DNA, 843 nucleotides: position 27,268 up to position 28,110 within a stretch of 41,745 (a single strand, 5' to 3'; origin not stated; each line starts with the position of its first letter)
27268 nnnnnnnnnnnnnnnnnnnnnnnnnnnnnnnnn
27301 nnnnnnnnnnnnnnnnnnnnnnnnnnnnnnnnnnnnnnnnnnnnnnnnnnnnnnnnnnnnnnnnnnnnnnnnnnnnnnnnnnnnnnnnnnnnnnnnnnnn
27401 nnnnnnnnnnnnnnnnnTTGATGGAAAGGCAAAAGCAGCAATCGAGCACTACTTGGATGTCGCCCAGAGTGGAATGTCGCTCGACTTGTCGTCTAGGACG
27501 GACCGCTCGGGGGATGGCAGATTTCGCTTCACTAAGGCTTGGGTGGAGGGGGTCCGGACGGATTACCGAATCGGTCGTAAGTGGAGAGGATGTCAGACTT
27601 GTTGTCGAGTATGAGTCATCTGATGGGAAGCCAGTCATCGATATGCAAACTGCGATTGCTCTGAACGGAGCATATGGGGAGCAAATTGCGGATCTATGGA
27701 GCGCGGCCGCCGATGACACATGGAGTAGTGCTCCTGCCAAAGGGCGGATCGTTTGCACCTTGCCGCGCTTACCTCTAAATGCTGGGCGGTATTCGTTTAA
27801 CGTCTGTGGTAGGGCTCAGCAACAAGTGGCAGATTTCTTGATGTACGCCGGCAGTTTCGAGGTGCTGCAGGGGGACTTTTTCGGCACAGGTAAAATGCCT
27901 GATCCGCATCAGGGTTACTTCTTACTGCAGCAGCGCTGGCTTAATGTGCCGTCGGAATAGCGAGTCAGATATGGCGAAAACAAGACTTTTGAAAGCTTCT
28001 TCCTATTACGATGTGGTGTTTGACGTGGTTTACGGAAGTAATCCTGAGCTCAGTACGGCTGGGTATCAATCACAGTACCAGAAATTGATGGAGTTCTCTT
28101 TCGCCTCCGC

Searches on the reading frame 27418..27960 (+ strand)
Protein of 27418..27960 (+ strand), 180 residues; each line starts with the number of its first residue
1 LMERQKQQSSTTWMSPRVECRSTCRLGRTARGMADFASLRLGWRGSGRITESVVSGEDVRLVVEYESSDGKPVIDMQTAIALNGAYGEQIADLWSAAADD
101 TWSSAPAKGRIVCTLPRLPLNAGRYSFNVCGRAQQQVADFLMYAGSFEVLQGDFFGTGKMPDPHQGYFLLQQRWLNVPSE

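Call 32: search_protein_families(library=pfam, max_evalue=0.01, proteins=[window:27418-27960:+])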
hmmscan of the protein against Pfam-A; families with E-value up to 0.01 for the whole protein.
window:27418-27960:+ (180 aa): 1 family
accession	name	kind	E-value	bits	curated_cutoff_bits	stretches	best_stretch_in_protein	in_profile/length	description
PF14524.12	Wzt_C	-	2.4e-06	28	30.4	1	45-152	20-132/143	Wzt C-terminal domain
